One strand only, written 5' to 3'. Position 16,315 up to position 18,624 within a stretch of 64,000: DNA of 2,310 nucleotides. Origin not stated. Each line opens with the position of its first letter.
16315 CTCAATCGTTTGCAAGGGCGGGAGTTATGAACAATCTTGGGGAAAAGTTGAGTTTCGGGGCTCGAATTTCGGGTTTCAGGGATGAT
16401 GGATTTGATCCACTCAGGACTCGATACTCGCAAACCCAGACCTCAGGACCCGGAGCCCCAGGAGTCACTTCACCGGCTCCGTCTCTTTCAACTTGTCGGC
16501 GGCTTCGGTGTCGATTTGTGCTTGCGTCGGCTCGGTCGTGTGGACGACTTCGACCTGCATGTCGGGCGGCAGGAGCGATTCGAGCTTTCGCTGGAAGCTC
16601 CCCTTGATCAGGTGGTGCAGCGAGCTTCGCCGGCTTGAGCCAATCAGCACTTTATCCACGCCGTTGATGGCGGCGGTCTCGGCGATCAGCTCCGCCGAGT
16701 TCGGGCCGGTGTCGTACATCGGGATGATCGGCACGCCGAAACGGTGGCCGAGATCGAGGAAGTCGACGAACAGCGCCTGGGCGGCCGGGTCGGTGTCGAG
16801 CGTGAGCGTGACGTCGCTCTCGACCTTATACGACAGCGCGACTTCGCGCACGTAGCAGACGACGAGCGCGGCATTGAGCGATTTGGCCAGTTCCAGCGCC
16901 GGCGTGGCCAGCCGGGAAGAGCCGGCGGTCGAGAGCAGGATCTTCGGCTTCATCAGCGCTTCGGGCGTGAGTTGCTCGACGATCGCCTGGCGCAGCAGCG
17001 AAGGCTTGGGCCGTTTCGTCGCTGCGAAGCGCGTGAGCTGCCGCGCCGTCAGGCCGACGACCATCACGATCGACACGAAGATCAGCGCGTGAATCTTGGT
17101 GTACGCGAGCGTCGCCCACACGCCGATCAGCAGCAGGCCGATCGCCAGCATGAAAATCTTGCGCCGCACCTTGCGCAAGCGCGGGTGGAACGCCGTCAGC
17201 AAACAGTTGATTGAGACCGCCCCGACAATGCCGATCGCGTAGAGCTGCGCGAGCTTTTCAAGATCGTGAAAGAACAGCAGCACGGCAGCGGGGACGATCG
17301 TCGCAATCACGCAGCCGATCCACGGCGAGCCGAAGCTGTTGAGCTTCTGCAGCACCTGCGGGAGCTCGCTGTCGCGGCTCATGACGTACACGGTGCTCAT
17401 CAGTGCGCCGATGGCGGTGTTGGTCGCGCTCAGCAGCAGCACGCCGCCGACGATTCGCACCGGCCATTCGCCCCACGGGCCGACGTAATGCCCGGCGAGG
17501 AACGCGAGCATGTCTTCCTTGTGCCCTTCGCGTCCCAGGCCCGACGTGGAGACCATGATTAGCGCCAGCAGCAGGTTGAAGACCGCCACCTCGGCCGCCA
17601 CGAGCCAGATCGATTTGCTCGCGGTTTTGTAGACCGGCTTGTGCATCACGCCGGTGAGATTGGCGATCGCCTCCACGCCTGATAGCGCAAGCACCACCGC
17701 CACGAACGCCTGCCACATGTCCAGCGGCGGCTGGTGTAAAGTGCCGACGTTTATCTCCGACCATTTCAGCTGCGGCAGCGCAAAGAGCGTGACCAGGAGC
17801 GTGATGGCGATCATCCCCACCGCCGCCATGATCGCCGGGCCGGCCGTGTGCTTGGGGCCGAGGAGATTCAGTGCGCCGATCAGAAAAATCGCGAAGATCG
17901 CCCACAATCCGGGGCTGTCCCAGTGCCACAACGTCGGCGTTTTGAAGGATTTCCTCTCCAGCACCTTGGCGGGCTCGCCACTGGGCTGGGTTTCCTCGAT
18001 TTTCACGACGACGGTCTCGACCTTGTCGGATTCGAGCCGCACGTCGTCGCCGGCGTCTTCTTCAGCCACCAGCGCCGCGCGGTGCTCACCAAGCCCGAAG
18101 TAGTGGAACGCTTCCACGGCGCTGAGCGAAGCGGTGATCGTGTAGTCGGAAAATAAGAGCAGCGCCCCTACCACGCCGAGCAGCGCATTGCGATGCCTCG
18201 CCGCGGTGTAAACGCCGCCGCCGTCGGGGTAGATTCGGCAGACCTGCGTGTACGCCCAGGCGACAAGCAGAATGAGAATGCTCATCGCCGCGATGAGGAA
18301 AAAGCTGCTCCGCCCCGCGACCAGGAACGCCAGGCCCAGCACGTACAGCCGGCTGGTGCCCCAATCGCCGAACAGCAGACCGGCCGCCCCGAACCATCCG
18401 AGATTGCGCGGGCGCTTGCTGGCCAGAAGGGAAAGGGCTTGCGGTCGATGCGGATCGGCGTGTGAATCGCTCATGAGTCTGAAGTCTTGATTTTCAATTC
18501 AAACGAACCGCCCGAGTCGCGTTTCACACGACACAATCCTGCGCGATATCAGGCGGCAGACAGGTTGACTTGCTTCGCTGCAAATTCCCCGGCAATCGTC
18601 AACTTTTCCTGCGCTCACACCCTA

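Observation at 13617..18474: Tandem paralogous KUP/APC-like transporter-Usp fusions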

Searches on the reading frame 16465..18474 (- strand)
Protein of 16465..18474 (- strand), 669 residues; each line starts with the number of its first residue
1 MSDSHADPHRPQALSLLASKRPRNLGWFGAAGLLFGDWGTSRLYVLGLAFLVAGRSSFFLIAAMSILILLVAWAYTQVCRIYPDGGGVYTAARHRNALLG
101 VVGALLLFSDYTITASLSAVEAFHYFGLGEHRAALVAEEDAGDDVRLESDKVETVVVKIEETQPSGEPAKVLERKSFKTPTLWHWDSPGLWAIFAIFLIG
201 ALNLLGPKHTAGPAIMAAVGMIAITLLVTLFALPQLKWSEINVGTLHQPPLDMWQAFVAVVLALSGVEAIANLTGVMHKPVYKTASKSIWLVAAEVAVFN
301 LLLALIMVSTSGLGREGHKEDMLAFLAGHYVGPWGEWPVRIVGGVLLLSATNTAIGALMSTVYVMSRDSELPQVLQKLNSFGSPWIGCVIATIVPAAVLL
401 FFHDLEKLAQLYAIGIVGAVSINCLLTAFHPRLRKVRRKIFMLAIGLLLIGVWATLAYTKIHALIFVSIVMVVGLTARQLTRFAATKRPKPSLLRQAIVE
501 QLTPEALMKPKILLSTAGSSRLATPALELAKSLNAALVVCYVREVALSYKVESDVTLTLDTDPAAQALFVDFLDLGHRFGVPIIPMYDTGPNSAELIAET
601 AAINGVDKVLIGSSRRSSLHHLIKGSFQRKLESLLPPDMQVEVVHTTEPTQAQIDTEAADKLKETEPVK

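Call 3: search_protein_families(library=pfam, proteins=[window:16465-18474:-], max_evalue=1)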
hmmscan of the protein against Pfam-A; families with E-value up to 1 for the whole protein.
window:16465-18474:- (669 aa): 2 families
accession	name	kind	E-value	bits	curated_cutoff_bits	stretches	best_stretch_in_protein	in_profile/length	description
PF13520.12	AA_permease_2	-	4.9e-20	72.3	27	1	25-453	1-387/427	Amino acid permease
PF00582.32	Usp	-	3.4e-07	31.4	24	1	519-630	15-128/141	Universal stress protein family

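Call 4: search_protein_families(library=ncbifam, proteins=[window:16465-18474:-], max_evalue=1)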
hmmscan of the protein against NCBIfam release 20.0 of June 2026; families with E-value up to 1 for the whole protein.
window:16465-18474:- (669 aa): 1 family
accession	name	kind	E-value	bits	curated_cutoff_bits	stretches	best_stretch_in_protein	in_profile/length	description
TIGR00908.1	2A0305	equivalog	0.74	8.6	381.75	1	339-475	280-415/442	ethanolamine permease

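Call 6: search_solved_structures(query=window:16465-18474:-, max_evalue=1, show_alignments=2)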
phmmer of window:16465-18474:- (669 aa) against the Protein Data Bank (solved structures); distinct sequences matched with E-value up to 1: 1.
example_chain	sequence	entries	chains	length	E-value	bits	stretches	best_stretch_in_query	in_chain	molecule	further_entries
1jpj_A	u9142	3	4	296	0.12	14.2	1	530-644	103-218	SIGNAL RECOGNITION PARTICLE PROTEIN | SRP54NG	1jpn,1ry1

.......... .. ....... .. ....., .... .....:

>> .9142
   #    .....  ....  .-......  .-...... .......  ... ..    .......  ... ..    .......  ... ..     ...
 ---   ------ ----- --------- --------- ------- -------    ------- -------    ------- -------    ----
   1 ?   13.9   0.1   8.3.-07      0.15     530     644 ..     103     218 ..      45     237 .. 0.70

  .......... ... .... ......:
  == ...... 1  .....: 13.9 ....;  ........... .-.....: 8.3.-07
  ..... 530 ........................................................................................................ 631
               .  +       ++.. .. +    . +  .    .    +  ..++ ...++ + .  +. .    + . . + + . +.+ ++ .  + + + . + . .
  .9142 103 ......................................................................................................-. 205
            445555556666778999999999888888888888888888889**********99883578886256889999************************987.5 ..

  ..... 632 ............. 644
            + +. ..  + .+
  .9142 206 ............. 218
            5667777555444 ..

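Call 8: find_homologous_proteins(query=window:16465-18474:-, max_evalue=0.001)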
Query window:16465-18474:- (669 aa): 7206 proteins with E <= 0.001 among 8000 candidates; the best 120 are listed.
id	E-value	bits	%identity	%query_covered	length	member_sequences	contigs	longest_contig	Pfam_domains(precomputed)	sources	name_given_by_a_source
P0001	0.0e+0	1205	84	99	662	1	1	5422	PF13520.13,PF00582.33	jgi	jgi:amino acid transporter/nucleotide-binding universal stress UspA family protein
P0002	0.0e+0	1174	81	99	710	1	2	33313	PF13520.13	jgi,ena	-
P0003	0.0e+0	1115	80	98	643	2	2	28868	PF13520.13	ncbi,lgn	-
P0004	0.0e+0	1074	71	98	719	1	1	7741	PF13520.13,PF00582.33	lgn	-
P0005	0.0e+0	1011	74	97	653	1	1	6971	PF13520.13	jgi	jgi:amino acid transporter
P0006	8.5e-295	998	68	97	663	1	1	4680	PF13520.13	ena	-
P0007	1.0e-294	997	72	94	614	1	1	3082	PF13520.13,PF00582.33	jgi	jgi:amino acid transporter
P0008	7.0e-293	991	72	99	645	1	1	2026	PF13520.13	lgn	-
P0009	7.9e-290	981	70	95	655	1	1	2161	PF13520.13,PF00582.33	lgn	-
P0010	1.1e-288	977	71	96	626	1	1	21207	PF13520.13,PF00582.33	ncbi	-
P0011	1.6e-288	977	67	98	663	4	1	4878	PF13520.13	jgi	jgi:amino acid transporter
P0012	2.1e-286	970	68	97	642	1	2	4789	PF13520.13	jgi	jgi:amino acid transporter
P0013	2.5e-285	966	67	97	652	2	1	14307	PF13520.13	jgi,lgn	jgi:amino acid transporter/nucleotide-binding universal stress UspA family protein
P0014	2.2e-284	963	67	96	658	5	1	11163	PF13520.13,PF00582.33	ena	-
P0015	8.7e-284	961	69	98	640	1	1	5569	PF13520.13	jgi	jgi:amino acid transporter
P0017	2.2e-281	953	67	96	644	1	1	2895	PF13520.13,PF00582.33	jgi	jgi:amino acid transporter/nucleotide-binding universal stress UspA family protein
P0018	3.8e-281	952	67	95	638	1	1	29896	PF13520.13,PF00582.33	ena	-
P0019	3.9e-281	952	65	100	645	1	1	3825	PF13520.13,PF00582.33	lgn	-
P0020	5.1e-281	952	67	99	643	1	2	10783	PF13520.13,PF00582.33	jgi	jgi:amino acid transporter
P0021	8.6e-281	951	68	96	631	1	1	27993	PF13520.13,PF00582.33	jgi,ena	-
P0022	1.3e-280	951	66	98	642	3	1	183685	PF13520.13,PF00582.33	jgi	jgi:amino acid transporter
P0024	5.3e-280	949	65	100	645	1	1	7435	PF13520.13,PF00582.33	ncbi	-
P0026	3.9e-278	943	66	97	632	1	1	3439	PF13520.13,PF00582.33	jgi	jgi:amino acid transporter/nucleotide-binding universal stress UspA family protein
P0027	4.3e-277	939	66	99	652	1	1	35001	PF13520.13,PF00582.33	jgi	jgi:amino acid transporter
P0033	8.2e-276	935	66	97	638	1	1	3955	PF13520.13,PF00582.33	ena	-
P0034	1.6e-275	934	67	95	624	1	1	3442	PF13520.13,PF00582.33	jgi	jgi:amino acid transporter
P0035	1.9e-275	934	67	96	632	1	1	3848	PF13520.13,PF00582.33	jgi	jgi:amino acid transporter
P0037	3.6e-275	933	65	100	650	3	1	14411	PF13520.13,PF00582.33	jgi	jgi:amino acid transporter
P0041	3.3e-274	930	66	96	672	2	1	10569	PF13520.13,PF00582.33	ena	-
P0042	3.6e-274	929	67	96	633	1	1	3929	PF13520.13,PF00582.33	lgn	-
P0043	3.6e-274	929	66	97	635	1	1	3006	PF13520.13,PF00582.33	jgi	jgi:amino acid transporter/nucleotide-binding universal stress UspA family protein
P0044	2.6e-273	927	65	99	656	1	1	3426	PF13520.13,PF00582.33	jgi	jgi:amino acid transporter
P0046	1.2e-272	924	67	95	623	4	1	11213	PF13520.13,PF00582.33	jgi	jgi:amino acid transporter/nucleotide-binding universal stress UspA family protein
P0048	1.5e-272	924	68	96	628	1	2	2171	PF13520.13,PF00582.33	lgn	-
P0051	1.8e-271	921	66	98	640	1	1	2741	PF13520.13,PF00582.33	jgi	jgi:amino acid transporter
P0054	4.0e-271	919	66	96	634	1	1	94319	PF13520.13,PF00582.33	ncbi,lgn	-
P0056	5.3e-271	919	67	96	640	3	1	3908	PF13520.13,PF00582.33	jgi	jgi:amino acid transporter/nucleotide-binding universal stress UspA family protein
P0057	6.6e-271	919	68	95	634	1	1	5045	PF13520.13,PF00582.33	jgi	jgi:amino acid transporter/nucleotide-binding universal stress UspA family protein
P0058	8.6e-271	918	67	97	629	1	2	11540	PF13520.13,PF00582.33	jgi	jgi:amino acid transporter/nucleotide-binding universal stress UspA family protein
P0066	7.4e-270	915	67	97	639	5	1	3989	PF13520.13,PF00582.33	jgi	jgi:amino acid transporter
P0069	2.1e-269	914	66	96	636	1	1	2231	PF13520.13,PF00582.33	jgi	jgi:amino acid transporter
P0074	2.5e-268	910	66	97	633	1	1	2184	PF13520.13,PF00582.33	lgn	-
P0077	1.2e-267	908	67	97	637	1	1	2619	PF13520.13,PF00324.28,PF00582.33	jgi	jgi:amino acid transporter/nucleotide-binding universal stress UspA family protein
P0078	2.1e-267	907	67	96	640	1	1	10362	PF13520.13,PF00582.33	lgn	-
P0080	3.0e-267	907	66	96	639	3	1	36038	PF13520.13,PF00582.33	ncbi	-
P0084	1.9e-266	904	66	97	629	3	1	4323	PF13520.13,PF00582.33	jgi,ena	-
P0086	4.3e-266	903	66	95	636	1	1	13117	PF13520.13,PF00582.33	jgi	jgi:amino acid transporter/nucleotide-binding universal stress UspA family protein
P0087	5.6e-266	902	65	97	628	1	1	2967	PF13520.13,PF00582.33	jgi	jgi:amino acid transporter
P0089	1.1e-265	901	67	96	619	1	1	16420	PF13520.13,PF00582.33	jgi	jgi:amino acid transporter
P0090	1.3e-265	901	65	96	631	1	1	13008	PF13520.13,PF00582.33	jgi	jgi:amino acid transporter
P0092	1.5e-265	901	67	97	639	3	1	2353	PF13520.13,PF00582.33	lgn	-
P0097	3.9e-265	900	68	97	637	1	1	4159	PF13520.13,PF00582.33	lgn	-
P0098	4.7e-265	899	65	96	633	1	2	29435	PF13520.13,PF00582.33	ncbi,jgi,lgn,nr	ncbi:MAG: hypothetical protein QOF78_4353 [Phycisphaerales bacterium]|jgi:amino acid transporter/nuc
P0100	8.0e-265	899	64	99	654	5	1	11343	PF13520.13,PF00582.33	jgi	jgi:amino acid transporter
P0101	1.0e-264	898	63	99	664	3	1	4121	PF13520.13,PF00582.33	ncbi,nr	ncbi:MAG TPA: universal stress protein [Tepidisphaeraceae bacterium]|nr:universal stress protein [Te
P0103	3.3e-264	897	64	96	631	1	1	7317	PF13520.13,PF00582.33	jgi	jgi:amino acid transporter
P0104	3.4e-264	897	66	96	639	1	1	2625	PF13520.13,PF00582.33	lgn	-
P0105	4.2e-264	896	65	96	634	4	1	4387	PF13520.13,PF00582.33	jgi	jgi:amino acid transporter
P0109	8.0e-264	895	64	97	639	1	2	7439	PF13520.13,PF00582.33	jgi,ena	-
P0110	2.3e-263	894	66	97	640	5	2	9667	PF13520.13,PF00582.33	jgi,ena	-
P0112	3.1e-263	893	65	96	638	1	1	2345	PF13520.13,PF00582.33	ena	-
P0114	7.4e-263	892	65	97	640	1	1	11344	PF13520.13,PF00582.33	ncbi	ncbi:MAG TPA: universal stress protein [Tepidisphaeraceae bacterium]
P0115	7.7e-263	892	66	95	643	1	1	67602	PF13520.13,PF00582.33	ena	-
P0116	8.1e-263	892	67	95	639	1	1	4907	PF13520.13,PF00582.33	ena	-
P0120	1.2e-262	891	65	97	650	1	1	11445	PF13520.13,PF00582.33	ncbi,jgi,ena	ncbi:MAG TPA: universal stress protein [Tepidisphaeraceae bacterium]|jgi:amino acid transporter/nucl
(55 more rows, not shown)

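Call 10: search_solved_structures(query=A1, max_evalue=1, show_alignments=3)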
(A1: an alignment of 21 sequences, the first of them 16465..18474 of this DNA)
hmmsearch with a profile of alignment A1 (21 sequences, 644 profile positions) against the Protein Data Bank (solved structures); distinct sequences matched with E-value up to 1: 22.
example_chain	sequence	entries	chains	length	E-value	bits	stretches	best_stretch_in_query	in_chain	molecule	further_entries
6s3k_B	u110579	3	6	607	2.1e-11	45.9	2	175-461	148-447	APC family permease | Potassium transporter KimA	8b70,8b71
9fqt_A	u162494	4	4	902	0.0022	19.4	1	338-406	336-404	High affinity cationic amino acid transporter 1,Green fluorescent protein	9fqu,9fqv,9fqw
4pgw_A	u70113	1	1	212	0.0088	17.4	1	168-246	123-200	Uncharacterized protein YetJ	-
9uat_A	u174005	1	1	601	0.0088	17.4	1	338-406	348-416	High affinity cationic amino acid transporter 1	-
6nq8_A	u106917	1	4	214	0.0091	17.4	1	169-246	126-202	Uncharacterized protein YetJ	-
6nq7_A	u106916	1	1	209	0.0093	17.3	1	169-246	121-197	Uncharacterized protein YetJ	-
6nq9_A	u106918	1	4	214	0.0094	17.3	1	169-246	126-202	Uncharacterized protein YetJ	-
4pgr_A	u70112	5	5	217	0.011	17.2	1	168-246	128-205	Uncharacterized protein YetJ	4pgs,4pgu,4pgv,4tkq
9sqh_A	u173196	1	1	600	0.072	14.4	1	343-407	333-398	Cationic amino acid transporter 4, vacuolar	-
9hjk_A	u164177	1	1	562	0.075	14.4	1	343-407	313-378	Cationic amino acid transporter 4, vacuolar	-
2ng1_A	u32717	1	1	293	0.66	11.2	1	528-631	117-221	SIGNAL SEQUENCE RECOGNITION PROTEIN FFH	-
1ffh_A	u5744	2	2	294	0.67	11.2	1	528-631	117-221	FFH | SIGNAL RECOGNITION PARTICLE PROTEIN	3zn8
1ng1_A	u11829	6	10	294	0.68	11.2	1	528-631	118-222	SIGNAL SEQUENCE RECOGNITION PROTEIN FFH | SIGNAL RECOGNITION PARTICLE PROTEIN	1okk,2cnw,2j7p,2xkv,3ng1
2c03_A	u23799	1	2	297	0.68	11.2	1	528-631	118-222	SIGNAL RECOGNITION PARTICLE PROTEIN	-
1ls1_A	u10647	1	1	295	0.68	11.2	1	528-631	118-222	SIGNAL RECOGNITION PARTICLE PROTEIN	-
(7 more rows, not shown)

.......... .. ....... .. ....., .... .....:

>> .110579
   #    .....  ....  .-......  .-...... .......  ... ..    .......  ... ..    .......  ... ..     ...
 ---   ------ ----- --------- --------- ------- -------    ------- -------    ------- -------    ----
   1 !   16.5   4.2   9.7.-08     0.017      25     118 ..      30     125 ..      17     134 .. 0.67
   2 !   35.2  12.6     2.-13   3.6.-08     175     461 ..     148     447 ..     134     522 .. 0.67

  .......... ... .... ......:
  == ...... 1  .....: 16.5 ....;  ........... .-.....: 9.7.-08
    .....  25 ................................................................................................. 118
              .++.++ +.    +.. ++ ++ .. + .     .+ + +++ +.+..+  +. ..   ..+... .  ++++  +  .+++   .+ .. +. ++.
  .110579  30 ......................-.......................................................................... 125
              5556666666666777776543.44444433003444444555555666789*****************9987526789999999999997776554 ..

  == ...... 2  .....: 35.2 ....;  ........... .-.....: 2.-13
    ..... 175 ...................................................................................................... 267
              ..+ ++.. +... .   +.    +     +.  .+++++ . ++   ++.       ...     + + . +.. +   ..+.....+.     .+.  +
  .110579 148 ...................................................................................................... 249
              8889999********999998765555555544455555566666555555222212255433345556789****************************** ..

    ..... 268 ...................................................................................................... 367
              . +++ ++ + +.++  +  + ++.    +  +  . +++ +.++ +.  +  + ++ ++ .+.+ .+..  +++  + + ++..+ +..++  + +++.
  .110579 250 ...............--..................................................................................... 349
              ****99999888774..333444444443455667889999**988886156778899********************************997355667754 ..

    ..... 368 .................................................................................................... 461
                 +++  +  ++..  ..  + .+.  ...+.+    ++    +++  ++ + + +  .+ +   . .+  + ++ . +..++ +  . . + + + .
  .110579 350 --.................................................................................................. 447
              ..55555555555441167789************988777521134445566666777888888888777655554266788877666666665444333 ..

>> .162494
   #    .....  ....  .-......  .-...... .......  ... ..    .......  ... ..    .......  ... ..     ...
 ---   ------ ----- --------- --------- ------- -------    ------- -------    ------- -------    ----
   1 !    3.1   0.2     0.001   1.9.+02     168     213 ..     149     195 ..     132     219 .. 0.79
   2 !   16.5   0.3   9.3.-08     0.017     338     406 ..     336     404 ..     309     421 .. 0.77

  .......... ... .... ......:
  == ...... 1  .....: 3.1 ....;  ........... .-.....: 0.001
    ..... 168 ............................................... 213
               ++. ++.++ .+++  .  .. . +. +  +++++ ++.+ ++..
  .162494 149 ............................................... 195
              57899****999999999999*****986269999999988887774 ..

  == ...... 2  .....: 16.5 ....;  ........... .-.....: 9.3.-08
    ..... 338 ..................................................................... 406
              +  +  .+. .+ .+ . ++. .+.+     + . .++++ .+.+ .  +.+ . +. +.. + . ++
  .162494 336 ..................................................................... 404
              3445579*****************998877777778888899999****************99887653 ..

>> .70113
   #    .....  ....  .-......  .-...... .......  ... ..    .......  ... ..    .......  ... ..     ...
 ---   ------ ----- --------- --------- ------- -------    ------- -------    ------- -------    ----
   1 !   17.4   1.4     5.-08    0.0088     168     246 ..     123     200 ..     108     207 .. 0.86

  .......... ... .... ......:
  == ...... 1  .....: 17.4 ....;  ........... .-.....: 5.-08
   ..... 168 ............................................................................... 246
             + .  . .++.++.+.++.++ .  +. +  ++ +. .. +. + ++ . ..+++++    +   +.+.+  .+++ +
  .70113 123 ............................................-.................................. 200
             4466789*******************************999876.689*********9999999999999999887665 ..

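Call 24: search_protein_representatives(alignment_id=A1)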
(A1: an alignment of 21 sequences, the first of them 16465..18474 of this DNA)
Query: 21 sequences, 644 profile positions. Proteins with E-value up to 0.001 (for the whole library): 1808; up to 1e-10: 814; up to 1e-30: 274. The best 150 are listed.
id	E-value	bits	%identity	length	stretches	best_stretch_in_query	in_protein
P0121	0.0e+00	1024.8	-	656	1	3-635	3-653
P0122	2.8e-201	686.5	-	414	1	233-631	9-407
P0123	6.2e-169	579.6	-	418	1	88-490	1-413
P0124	1.4e-160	552.0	-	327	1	2-331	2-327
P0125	4.3e-153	527.3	-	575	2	175-627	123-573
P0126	2.4e-147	508.3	-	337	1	313-632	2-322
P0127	9.3e-146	503.1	-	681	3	298-624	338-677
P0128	5.8e-144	497.1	-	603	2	170-623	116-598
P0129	6.3e-141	487.1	-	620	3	294-624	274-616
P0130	5.2e-136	470.9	-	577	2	173-624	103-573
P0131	8.0e-135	466.9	-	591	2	173-624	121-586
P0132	5.8e-133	460.8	-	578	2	173-628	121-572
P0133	1.5e-132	459.5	-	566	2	172-626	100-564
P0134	3.2e-132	458.4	-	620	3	300-621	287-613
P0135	1.2e-130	453.2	-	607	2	174-623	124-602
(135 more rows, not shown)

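Call 29: predict_structure(alignment_id=A1)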
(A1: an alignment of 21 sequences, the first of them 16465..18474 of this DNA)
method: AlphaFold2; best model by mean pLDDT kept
length: 669 residues; sequences in the alignment: 21
mean_pLDDT: 70.6   pTM: 0.66
mean pLDDT of the five models: 70.6, 68.8, 67.4, 62.7, 47.2
residues with pLDDT >= 90: 30; 70-90: 371; 50-70: 175; < 50: 93
segments of 3 or more residues with pLDDT < 50: 1-7, 18-20, 131-137, 150-176, 544-560, 614-623, 648-669
pLDDT, mean of each block of 10 residues (from residue 1): 40 52 66 71 72 85 90 86 67 77 81 81 72 48 67 41 41 49 70 83 64 70 86 86 83 82 63 62 82 88 87 63 81 84 81 76 69 59 70 82 71 77 87 89 93 86 82 80 63 62 75 72 81 83 38 37 61 77 69 72 80 52 62 81 59 39 41
secondary structure, 60 per line:
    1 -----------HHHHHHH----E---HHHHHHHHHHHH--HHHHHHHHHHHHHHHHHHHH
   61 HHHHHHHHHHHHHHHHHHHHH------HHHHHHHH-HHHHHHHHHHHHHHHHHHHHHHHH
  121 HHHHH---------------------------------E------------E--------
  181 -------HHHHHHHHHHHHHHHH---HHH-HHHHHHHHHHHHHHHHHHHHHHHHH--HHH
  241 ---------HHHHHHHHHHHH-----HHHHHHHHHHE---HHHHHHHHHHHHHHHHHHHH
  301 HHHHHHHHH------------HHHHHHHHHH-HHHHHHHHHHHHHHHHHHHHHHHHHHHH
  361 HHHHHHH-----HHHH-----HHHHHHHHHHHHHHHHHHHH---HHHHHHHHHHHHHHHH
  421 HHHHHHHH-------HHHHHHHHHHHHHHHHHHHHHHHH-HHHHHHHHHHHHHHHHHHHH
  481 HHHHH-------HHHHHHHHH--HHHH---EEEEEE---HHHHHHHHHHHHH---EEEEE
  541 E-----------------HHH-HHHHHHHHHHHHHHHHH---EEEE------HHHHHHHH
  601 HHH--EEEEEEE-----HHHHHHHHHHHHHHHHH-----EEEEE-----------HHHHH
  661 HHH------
elements in order (helices of 4 or more, strands of 3 or more residues): H12-18 H27-38 H41-81 H88-95 H97-125 H188-203 H211-235 H250-261 H267-276 H281-309 H322-331 H333-367 H373-376 H382-401 H405-428 H436-459 H461-485 H493-501 H504-507 E511-516 H520-532 E536-541 H563-579 E583-586 H593-603 E606-612 H618-634 E640-644 H656-663
